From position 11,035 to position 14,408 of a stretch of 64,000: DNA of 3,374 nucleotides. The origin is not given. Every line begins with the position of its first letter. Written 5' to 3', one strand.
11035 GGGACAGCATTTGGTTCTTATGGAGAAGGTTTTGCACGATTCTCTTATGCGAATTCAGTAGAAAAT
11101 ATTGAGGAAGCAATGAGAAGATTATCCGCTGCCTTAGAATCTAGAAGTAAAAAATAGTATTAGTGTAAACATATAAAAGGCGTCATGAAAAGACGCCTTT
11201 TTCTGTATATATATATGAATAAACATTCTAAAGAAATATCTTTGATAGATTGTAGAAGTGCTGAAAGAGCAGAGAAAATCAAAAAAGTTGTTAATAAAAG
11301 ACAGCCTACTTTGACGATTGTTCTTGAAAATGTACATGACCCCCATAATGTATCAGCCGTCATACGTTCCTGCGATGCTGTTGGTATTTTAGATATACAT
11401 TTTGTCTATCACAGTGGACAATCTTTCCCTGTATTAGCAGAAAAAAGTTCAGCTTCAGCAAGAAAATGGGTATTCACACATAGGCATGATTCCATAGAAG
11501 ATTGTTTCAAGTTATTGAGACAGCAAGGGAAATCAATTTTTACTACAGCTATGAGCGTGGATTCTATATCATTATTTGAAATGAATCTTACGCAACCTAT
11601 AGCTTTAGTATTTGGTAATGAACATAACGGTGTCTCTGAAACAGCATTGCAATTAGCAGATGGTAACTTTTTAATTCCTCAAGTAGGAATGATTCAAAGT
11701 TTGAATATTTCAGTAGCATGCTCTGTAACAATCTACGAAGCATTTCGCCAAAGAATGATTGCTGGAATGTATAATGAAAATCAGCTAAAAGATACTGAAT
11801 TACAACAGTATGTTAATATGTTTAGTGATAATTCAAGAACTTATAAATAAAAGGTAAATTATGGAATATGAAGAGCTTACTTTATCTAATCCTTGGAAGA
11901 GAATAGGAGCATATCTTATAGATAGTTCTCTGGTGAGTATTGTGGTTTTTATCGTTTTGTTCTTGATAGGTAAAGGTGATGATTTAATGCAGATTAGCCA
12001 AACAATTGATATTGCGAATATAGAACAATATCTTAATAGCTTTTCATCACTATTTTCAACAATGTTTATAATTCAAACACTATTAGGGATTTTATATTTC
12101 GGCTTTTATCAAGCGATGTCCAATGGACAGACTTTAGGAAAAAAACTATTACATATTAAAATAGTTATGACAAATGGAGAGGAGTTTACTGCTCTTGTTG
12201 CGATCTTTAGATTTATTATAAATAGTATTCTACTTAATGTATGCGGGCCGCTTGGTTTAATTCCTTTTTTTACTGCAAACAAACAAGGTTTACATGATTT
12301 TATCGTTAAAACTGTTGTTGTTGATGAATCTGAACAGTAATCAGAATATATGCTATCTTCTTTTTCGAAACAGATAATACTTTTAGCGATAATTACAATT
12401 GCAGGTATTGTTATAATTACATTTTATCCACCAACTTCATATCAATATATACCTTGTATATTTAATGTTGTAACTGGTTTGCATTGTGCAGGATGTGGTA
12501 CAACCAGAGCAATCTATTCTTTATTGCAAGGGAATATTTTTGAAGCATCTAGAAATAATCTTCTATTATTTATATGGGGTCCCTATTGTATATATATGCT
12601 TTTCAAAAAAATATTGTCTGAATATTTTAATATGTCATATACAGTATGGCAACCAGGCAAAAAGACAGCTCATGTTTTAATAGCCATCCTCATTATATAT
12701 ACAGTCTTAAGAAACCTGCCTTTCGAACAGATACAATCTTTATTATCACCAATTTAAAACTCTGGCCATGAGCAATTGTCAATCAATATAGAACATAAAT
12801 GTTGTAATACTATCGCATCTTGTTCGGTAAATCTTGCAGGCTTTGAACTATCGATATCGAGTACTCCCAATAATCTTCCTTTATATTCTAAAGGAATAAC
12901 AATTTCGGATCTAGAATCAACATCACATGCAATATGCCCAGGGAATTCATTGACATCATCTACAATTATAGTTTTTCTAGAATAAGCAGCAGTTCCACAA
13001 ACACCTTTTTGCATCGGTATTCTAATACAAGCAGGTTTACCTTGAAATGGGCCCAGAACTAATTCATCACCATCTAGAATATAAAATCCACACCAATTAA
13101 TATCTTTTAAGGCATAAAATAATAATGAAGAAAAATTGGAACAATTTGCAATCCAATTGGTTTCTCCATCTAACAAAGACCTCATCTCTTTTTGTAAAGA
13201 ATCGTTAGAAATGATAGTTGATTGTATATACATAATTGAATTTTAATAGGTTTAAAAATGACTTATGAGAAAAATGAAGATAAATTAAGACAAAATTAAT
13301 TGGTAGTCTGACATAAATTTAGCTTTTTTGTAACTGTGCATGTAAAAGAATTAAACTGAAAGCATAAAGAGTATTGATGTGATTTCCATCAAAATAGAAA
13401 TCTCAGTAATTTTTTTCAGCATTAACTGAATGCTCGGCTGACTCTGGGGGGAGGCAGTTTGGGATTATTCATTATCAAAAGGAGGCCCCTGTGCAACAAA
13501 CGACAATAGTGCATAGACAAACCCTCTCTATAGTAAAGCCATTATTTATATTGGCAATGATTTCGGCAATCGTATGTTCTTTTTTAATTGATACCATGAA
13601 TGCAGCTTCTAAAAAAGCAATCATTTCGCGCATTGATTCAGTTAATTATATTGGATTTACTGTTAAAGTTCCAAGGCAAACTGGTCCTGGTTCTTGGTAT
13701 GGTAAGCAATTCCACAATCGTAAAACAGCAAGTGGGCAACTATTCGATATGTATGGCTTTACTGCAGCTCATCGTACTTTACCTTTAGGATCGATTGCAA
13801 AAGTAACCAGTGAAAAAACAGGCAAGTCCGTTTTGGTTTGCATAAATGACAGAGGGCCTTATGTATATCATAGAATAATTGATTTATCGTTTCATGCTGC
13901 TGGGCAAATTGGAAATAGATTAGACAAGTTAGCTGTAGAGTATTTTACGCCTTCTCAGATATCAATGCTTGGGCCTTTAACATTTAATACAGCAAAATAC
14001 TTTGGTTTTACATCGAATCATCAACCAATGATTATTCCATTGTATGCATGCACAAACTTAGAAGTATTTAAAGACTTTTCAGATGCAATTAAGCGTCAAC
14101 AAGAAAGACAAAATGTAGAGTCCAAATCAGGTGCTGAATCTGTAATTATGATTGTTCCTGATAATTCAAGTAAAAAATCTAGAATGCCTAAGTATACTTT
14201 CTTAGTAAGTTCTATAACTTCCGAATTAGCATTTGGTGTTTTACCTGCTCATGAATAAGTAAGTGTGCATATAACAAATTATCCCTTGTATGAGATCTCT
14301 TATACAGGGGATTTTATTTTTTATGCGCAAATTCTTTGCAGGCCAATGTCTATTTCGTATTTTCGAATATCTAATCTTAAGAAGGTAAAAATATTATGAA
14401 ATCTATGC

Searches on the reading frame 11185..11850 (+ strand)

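Call 10: search_protein_families(library=ncbifam, proteins=[window:11185-11850:+], max_evalue=0.00001)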
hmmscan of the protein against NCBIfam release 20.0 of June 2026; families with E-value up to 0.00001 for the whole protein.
window:11185-11850:+ (221 aa): 10 families
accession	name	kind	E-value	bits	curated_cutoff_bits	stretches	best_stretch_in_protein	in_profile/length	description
NF008295.0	PRK11081.1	equivalog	7e-58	195.9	227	1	26-208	3-185/230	tRNA (guanosine(18)-2'-O)-methyltransferase TrmH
TIGR00186.1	rRNA_methyl_3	equivalog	6.1e-29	101.2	160.15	1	26-190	77-240/240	23S rRNA (guanosine(2251)-2'-O)-methyltransferase RlmB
NF008386.0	PRK11181.1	equivalog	4.7e-23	81.7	366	1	28-191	81-243/244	23S rRNA (guanosine(2251)-2'-O)-methyltransferase RlmB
NF008117.0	PRK10864.1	equivalog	1.8e-20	73.5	267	1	37-190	191-342/344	tRNA/rRNA methyltransferase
TIGR00185.1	tRNA_yibK_trmL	equivalog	1.6e-13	50.8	190.6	1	43-192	2-150/154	tRNA (uridine(34)/cytosine(34)/5-carboxymethylaminomethyluridine(34)-2'-O)-methyltransferase TrmL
TIGR00050.1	rRNA_methyl_1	subfamily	1.3e-08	35.1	167.15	1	137-200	104-169/233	TrmJ/YjtD family RNA methyltransferase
NF000477.1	NshR_TsnR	equivalog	1.4e-07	31.2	425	1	42-189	116-263/266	NshR/TsnR family 23S rRNA methyltransferase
NF007683.0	PRK10358.1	equivalog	2.1e-06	27.7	282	1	43-194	2-152/157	tRNA (uridine(34)/cytosine(34)/5-carboxymethylaminomethyluridine(34)-2'-O)-methyltransferase TrmL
NF007752.0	PRK10433.1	equivalog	4.5e-06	26.3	212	0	132-186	101-155/228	tRNA/rRNA methyltransferase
NF041077.1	tRNAmeth_TrmJ_Sulfolob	equivalog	5.7e-06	26.1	350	0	124-211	89-177/229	tRNA (cytidine-2'-O-)-methyltransferase TrmJ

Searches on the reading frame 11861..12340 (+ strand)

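Call 10: search_protein_families(library=ncbifam, proteins=[window:11861-12340:+], max_evalue=0.00001)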
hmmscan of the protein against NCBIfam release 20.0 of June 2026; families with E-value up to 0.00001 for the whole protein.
window:11861-12340:+ (159 aa): 0 families

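Call 55: search_protein_families(library=pfam, proteins=[window:11861-12340:+], max_evalue=0.001)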
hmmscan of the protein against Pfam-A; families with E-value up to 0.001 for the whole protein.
window:11861-12340:+ (159 aa): 1 family
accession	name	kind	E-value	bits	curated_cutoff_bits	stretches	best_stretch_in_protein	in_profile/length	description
PF06271.18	RDD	-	2.1e-21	77.1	24.1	1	10-149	3-136/137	RDD family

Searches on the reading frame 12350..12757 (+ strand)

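Call 10: search_protein_families(library=ncbifam, proteins=[window:12350-12757:+], max_evalue=0.00001)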
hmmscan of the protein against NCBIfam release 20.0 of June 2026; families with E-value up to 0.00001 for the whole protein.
window:12350-12757:+ (135 aa): 0 families

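Call 55: search_protein_families(library=pfam, proteins=[window:12350-12757:+], max_evalue=0.001)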
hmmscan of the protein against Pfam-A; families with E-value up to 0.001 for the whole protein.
window:12350-12757:+ (135 aa): 1 family
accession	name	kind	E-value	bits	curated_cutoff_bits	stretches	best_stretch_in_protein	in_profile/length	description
PF10825.13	DUF2752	-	3.7e-15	56.2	27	1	36-83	1-48/49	Protein of unknown function (DUF2752)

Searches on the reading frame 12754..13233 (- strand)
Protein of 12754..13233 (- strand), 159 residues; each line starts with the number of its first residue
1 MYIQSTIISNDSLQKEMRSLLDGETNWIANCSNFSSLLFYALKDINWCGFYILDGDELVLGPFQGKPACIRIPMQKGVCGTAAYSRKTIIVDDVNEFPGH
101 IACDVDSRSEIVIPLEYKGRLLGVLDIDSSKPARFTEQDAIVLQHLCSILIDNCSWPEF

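Call 10: search_protein_families(library=ncbifam, proteins=[window:12754-13233:-], max_evalue=0.00001)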
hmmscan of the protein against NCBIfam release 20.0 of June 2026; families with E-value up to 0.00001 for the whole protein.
window:12754-13233:- (159 aa): 0 families

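Call 55: search_protein_families(library=pfam, proteins=[window:12754-13233:-], max_evalue=0.001)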
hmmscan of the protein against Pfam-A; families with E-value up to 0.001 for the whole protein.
window:12754-13233:- (159 aa): 3 families
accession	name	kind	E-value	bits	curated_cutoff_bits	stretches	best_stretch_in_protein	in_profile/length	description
PF13185.12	GAF_2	-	9.7e-13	48.9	28.6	1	48-148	22-129/136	GAF domain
PF01590.32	GAF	-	1.1e-11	45.8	22.4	1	46-148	20-127/133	GAF domain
PF13492.12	GAF_3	-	1.4e-05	25.9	27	1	45-148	19-121/129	GAF domain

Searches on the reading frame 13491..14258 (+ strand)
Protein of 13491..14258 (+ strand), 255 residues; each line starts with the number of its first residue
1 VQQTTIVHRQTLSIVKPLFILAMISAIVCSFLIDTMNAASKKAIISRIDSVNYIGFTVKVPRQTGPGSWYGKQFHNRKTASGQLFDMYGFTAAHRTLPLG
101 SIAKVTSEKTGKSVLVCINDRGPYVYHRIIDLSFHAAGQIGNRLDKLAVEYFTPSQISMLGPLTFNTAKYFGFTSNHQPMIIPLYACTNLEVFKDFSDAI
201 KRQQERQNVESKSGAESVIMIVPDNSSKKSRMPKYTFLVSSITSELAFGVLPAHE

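Call 10: search_protein_families(library=ncbifam, proteins=[window:13491-14258:+], max_evalue=0.00001)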
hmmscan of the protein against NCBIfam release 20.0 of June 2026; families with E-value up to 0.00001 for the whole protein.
window:13491-14258:+ (255 aa): 3 families
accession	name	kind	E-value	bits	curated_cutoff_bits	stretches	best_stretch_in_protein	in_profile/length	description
TIGR00413.1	rlpA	subfamily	2.5e-30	106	82.15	1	67-141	3-77/208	septal ring lytic transglycosylase RlpA family protein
NF047735.1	MPL36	exception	4.6e-26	92.2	430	1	64-138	93-167/305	RlpA family plasminogen-binding lipoprotein MPL36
NF007953.1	PRK10672.1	equivalog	6.2e-21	75.3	201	1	63-138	78-153/362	endolytic peptidoglycan transglycosylase RlpA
